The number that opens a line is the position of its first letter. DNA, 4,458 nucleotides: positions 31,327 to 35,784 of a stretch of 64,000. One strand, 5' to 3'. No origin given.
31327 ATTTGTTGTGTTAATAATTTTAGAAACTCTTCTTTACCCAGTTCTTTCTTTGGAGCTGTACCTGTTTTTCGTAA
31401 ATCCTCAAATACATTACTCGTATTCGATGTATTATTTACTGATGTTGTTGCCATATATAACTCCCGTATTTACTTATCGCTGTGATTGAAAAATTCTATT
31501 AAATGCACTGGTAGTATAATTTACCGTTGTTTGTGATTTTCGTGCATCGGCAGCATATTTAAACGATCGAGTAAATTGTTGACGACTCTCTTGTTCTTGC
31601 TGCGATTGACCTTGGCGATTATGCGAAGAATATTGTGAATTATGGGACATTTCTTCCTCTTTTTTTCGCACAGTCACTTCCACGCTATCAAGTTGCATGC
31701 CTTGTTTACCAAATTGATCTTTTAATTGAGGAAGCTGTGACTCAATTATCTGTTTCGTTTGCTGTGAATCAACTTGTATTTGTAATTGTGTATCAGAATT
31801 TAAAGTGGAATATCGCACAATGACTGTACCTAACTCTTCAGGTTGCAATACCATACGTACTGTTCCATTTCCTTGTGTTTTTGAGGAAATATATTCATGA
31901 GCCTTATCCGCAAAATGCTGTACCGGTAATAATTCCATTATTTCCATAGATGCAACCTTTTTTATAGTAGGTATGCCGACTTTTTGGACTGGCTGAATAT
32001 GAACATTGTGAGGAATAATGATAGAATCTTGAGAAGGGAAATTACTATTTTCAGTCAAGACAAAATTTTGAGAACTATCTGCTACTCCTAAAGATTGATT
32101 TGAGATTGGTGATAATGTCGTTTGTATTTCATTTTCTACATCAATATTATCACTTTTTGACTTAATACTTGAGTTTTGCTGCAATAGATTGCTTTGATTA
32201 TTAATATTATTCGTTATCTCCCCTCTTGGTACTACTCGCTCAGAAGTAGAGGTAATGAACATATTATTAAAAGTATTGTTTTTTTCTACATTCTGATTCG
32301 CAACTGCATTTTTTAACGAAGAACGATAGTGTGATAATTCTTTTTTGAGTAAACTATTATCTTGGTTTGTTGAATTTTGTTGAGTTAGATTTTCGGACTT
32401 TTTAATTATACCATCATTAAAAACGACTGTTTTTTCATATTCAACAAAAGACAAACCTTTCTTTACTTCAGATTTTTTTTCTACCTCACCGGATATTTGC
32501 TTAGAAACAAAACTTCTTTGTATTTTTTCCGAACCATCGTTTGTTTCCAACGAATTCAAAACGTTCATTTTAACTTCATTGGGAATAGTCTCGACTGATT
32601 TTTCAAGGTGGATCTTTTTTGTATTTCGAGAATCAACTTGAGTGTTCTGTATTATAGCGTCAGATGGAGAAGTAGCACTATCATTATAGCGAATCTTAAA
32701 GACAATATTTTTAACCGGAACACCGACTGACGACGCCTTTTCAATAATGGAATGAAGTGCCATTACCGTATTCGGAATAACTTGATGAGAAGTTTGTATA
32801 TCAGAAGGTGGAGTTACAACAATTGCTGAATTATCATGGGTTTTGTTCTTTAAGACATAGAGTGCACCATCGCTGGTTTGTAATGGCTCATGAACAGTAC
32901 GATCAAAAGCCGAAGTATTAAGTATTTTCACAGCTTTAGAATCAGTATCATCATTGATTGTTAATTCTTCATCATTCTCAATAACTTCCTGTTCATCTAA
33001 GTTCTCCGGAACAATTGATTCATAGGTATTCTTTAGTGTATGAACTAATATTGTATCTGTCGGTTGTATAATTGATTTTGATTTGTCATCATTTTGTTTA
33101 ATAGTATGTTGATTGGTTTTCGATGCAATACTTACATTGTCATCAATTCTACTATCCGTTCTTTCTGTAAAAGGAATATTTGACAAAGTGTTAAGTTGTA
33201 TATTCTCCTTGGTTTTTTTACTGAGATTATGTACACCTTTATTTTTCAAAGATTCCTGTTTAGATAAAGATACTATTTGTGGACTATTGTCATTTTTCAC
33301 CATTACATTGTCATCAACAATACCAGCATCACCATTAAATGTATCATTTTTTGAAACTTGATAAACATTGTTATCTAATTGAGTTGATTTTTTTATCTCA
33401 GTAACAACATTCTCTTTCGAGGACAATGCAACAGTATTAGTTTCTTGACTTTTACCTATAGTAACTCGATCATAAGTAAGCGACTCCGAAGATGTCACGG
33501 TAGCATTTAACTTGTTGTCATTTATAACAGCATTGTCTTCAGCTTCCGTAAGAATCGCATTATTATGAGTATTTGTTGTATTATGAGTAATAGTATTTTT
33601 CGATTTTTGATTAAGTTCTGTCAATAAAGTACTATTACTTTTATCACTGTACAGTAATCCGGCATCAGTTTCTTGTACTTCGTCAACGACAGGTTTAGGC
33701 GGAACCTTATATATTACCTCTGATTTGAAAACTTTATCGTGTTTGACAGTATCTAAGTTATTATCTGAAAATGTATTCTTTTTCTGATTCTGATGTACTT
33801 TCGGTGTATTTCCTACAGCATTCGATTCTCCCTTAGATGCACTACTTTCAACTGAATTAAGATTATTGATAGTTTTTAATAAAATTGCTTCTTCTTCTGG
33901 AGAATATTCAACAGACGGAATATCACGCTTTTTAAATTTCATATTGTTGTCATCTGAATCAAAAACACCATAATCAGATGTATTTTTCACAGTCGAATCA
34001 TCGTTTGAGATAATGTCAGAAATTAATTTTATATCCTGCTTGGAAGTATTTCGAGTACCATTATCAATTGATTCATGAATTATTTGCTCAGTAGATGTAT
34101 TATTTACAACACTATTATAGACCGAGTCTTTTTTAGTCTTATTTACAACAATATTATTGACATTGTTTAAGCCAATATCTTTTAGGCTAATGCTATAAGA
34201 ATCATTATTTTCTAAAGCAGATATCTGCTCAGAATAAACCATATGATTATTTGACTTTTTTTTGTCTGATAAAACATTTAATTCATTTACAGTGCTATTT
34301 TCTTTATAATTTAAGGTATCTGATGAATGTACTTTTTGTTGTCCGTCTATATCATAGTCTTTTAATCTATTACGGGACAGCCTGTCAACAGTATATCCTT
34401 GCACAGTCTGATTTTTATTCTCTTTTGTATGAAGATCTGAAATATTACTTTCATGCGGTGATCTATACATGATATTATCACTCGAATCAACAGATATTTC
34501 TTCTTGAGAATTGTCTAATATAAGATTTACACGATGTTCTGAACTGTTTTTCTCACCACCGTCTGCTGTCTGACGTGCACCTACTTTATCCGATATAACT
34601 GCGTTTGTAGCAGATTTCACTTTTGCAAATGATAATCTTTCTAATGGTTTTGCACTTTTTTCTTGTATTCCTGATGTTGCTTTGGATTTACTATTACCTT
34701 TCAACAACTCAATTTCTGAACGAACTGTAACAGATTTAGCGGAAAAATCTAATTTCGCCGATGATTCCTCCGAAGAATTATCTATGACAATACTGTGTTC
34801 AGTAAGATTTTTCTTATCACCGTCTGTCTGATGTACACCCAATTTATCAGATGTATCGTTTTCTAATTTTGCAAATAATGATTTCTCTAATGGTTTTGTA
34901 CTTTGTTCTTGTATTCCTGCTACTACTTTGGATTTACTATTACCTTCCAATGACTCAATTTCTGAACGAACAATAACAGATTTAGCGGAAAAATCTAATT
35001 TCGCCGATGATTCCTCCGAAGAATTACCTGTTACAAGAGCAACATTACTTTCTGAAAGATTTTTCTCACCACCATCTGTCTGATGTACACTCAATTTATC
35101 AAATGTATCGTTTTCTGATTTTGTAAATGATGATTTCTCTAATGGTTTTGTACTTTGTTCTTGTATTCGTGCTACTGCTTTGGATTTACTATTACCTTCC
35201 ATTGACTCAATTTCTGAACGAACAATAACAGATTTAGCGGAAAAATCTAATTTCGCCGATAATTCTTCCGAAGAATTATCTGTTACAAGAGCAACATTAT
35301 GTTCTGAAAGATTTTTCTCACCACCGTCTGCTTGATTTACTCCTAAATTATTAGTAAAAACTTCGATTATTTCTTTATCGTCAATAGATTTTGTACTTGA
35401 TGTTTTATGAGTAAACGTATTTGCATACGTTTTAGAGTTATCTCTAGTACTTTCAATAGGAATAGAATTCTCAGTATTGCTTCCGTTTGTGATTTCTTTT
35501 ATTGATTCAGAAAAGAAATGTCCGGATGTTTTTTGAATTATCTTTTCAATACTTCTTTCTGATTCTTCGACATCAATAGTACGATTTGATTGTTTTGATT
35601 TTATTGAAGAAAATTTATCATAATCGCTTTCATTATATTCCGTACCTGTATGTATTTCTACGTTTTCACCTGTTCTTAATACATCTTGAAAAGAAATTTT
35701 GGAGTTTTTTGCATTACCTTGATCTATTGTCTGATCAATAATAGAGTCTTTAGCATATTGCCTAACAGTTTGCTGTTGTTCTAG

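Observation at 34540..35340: Three to four tandem ~82-84-aa repeats (246/252-nt period) inside the FliK N-terminal region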

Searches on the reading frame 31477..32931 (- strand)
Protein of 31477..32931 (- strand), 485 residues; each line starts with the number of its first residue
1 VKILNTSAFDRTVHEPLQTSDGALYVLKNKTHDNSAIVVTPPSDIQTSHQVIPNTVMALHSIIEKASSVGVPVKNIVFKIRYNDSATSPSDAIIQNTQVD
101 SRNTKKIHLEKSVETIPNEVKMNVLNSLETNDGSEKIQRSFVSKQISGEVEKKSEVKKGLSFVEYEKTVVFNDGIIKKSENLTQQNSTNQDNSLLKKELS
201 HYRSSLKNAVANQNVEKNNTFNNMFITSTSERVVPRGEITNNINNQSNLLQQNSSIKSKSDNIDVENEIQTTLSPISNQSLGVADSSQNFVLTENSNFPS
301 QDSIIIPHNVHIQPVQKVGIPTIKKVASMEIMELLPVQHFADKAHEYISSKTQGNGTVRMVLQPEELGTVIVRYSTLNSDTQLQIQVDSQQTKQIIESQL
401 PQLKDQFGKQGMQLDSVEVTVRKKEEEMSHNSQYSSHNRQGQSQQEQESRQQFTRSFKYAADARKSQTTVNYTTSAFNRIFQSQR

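Call 75: predict_structure(alignment_id=A5)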
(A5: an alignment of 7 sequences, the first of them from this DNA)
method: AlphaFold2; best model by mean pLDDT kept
length: 485 residues; sequences in the alignment: 7
mean_pLDDT: 51.3   pTM: 0.27
mean pLDDT of the five models: 51.3, 46.0, 45.9, 43.2, 39.7
residues with pLDDT >= 90: 25; 70-90: 130; 50-70: 38; < 50: 292
segments of 3 or more residues with pLDDT < 50: 1-10, 46-49, 87-329, 425-442, 468-478, 481-485
pLDDT, mean of each block of 10 residues (from residue 1): 44 67 81 81 55 77 83 81 56 30 30 29 29 30 29 32 28 28 29 38 40 35 30 29 31 30 31 31 29 29 30 32 38 80 88 85 86 83 90 91 87 85 55 35 62 70 53 46 47
secondary structure, 60 per line:
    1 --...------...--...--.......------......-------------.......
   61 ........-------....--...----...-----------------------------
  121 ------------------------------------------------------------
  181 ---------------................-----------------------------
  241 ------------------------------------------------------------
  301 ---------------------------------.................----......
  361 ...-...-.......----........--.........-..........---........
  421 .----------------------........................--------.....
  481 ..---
elements in order: E3-5 E12-14 E17-19 E22-28 E35-40 H54-68 E76-79 H196-211 E334-336 H337-350 E355-363 E369-375 E380-387 H390-398 H400-409 E413-421 H444-467 H476-482

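Call 77: fold_search(model_id=the predicted structure, library=pdb)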
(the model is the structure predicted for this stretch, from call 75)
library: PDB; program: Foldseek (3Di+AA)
matches with E <= 10: 1187; with E <= 0.001: 1
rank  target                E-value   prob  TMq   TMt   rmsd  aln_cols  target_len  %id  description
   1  2rrl_MODEL_1_A        6.9e-07  1.00  0.16  0.43  25.1       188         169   21  Solution structure of the C-terminal domain of the FliK (released 2011-05-18)
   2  5cuk                  1.5e-03  1.00  0.14  0.58   4.0        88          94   14  Crystal structure of the PscP SS domain (released 2015-12-02)
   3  6be0                  1.2e-02  0.99  0.15  0.26   4.0        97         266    8  AvrA delL154 with IP6, CoA (released 2018-08-01)
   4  6ljb                  1.5e-02  0.92  0.13  0.21   5.8       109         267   11  Crystal Structure of ASFV pS273R protease (released 2020-02-26)
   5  5cqc                  2.1e-02  0.96  0.13  0.17   6.4       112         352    9  Crystal structure of the legionella pneumophila effector protein RavZ (released 2015-09-09)
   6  6lj9_A                2.1e-02  0.85  0.10  0.16   4.2        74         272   11  Crystal Structure of Se-Met ASFV pS273R protease (released 2020-02-26)
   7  5izv_A                2.6e-02  0.85  0.12  0.15   6.3       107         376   10  Crystal structure of the legionella pneumophila effector protein RavZ - F222 (released 2016-11-09)
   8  5ubw_A                3.3e-02  0.85  0.12  0.28   5.4        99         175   13  Structure of catalytic domain of Ssel (released 2017-12-27)
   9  5izv_B                3.5e-02  0.82  0.12  0.15   6.3       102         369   10  Crystal structure of the legionella pneumophila effector protein RavZ - F222 (released 2016-11-09)
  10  5haf_B                3.8e-02  0.92  0.14  0.19   4.6       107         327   12  Structure of Salmonella enterica effector protein SseL (released 2016-07-27)
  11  5w3t_B                4.0e-02  0.85  0.13  0.18   6.0       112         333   11  Crystal structure of PopP2 in complex with IP6 (released 2017-08-09)
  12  5io3                  4.2e-02  0.51  0.10  0.12   7.6       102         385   11  Crystal structure of the legionella pneumophila effector protein RavZ - I422 (released 2016-11-09)
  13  7ubx_A                5.4e-02  0.69  0.09  0.12   5.8        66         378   11  Structure of a pore forming fragment of Clostridium difficile toxin A in complex with VHH AA6 (released 2022-11-16)
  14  3uws_C                5.8e-02  0.41  0.09  0.30  11.3       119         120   14  Crystal structure of a clostripain (PARMER_00083) from Parabacteroides merdae ATCC 43184 at 1.70 A resolution (released 2012-06-13)
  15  5w3t_D                6.6e-02  0.69  0.13  0.18   5.5       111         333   11  Crystal structure of PopP2 in complex with IP6 (released 2017-08-09)
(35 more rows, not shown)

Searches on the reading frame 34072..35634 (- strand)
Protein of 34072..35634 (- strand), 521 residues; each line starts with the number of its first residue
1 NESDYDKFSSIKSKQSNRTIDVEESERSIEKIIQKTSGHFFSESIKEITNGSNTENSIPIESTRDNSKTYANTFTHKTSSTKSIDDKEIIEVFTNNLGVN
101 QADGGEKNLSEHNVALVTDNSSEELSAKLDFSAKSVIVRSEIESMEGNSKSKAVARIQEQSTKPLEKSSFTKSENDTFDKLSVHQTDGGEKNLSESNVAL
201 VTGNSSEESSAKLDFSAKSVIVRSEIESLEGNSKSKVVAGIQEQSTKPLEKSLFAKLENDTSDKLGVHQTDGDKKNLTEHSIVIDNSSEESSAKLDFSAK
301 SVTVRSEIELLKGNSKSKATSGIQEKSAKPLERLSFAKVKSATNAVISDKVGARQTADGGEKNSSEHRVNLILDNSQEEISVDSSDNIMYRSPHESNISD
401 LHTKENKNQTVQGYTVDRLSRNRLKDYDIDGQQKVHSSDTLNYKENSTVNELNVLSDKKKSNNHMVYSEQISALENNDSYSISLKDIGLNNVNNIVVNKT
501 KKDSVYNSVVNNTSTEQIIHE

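Call 26: find_related_loci(query=window:34072-35634:-, collection=metagenome_contigs, flank=5000)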
Query window:34072-35634:- (521 aa) in metagenome_contigs; peptide patterns used: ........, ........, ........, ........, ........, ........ (x = any residue, [..] = any of these).
96 stretches matched a pattern, but none encodes a relative of the query by tblastn (E <= 1e-3).

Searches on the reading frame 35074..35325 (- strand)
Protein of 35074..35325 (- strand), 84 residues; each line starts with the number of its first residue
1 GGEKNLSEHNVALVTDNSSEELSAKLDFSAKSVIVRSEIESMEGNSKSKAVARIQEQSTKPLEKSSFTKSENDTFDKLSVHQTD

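Call 61: predict_structure(alignment_id=A4)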
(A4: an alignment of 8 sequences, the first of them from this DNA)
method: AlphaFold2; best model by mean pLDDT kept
length: 84 residues; sequences in the alignment: 8
mean_pLDDT: 58.6   pTM: 0.11
mean pLDDT of the five models: 58.6, 57.3, 55.5, 55.3, 54.0
residues with pLDDT >= 90: 0; 70-90: 0; 50-70: 77; < 50: 7
segments of 3 or more residues with pLDDT < 50: 82-84
pLDDT, mean of each block of 10 residues (from residue 1): 55 62 65 62 56 63 61 51 44
secondary structure: DSSP gave nothing for this model
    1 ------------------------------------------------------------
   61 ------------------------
elements in order:
